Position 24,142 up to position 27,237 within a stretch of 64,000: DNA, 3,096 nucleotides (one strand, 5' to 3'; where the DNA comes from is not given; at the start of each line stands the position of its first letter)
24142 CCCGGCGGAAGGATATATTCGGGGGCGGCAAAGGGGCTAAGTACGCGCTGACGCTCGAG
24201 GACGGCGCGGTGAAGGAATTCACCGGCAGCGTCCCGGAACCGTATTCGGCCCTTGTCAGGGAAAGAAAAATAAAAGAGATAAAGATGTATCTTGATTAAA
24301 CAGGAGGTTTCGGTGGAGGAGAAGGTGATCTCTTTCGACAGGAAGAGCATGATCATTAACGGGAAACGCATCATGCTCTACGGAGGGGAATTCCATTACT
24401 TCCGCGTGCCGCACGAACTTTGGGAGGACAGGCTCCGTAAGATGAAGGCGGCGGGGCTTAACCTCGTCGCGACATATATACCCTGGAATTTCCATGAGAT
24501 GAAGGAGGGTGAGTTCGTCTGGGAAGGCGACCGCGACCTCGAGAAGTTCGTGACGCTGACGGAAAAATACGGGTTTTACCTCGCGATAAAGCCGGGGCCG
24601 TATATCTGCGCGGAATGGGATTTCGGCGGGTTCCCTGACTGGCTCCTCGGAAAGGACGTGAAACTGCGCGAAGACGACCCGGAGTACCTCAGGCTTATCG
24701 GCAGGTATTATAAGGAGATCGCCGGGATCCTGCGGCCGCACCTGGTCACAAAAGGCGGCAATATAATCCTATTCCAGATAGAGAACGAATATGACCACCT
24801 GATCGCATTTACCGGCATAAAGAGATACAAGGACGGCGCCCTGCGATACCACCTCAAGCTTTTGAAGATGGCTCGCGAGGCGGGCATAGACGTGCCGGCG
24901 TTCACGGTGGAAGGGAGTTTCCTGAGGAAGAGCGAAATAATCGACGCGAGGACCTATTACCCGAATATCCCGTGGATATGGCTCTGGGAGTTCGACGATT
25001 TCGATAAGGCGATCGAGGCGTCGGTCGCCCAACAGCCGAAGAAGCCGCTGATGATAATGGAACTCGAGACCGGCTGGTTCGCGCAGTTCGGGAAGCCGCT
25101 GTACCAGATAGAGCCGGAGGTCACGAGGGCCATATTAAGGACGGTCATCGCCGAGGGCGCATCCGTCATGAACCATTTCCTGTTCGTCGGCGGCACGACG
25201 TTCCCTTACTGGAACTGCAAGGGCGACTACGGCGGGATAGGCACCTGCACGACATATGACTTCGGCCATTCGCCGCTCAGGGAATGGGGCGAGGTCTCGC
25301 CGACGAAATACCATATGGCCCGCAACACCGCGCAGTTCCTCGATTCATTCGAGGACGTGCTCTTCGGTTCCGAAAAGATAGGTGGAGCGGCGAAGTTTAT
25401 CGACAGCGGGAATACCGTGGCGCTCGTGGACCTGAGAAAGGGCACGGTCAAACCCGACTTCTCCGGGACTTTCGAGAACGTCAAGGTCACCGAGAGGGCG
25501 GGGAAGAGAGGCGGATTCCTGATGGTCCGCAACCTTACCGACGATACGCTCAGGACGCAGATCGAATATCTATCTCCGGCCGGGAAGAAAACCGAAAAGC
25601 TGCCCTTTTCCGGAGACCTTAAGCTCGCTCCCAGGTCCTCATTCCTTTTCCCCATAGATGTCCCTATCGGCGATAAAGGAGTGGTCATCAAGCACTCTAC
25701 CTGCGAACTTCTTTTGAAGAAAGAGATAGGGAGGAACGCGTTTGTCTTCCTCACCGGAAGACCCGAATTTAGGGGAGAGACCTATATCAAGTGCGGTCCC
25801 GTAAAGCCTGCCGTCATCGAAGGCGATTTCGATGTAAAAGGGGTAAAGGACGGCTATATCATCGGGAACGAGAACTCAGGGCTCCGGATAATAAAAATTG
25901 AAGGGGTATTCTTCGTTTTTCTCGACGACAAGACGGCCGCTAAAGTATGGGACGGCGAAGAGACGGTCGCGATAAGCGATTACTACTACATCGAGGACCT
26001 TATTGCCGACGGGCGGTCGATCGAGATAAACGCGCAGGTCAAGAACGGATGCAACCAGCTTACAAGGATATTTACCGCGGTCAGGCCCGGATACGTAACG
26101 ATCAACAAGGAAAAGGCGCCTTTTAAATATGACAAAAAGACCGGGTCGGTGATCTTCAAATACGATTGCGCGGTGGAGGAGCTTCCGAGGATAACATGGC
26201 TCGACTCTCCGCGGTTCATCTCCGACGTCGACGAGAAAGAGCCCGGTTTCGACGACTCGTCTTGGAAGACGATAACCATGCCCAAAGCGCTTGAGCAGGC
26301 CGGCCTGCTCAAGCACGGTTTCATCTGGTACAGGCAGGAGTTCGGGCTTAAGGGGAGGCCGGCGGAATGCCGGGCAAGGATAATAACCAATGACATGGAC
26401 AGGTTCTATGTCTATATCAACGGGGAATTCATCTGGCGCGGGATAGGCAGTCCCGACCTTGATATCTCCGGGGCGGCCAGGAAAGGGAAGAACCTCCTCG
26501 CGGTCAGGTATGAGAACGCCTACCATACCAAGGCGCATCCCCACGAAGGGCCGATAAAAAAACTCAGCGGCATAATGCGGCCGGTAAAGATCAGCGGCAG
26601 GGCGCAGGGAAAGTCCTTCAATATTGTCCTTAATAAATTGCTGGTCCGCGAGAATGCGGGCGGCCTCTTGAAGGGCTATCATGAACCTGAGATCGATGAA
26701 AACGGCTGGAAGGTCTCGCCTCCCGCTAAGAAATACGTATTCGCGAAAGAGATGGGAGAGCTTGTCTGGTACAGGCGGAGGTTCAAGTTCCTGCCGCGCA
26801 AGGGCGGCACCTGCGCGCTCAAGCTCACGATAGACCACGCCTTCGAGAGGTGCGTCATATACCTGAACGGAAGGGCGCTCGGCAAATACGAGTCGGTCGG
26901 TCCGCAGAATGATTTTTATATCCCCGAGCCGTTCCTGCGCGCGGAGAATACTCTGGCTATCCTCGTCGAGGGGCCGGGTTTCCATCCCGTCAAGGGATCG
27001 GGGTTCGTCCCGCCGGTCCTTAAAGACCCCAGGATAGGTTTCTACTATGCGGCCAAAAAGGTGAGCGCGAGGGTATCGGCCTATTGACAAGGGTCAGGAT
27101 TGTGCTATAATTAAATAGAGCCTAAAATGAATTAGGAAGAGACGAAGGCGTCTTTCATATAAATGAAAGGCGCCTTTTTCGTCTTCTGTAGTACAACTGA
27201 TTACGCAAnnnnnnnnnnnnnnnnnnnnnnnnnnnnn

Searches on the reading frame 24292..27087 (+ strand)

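Call 48: search_protein_families(library=pfam, proteins=[window:24292-27087:+], max_evalue=0.001)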
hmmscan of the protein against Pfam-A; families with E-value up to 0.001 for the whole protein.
window:24292-27087:+ (931 aa): 4 families
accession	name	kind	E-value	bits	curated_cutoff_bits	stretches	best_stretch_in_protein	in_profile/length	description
PF01301.25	Glyco_hydro_35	-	4e-85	286.7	27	1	19-347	1-316/319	Glycosyl hydrolases family 35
PF02449.21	Glyco_hydro_42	-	6.9e-09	36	21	1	36-169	4-140/376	Beta-galactosidase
PF21467.3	BetaGal_gal-bd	-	2.2e-08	34.5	27.3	1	824-885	1-60/62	Beta-galactosidase, galactose-binding domain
PF13364.12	BetaGal_ABD2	-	1.3e-07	32.7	23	1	795-893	6-107/112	Beta-galactosidase second all-beta domain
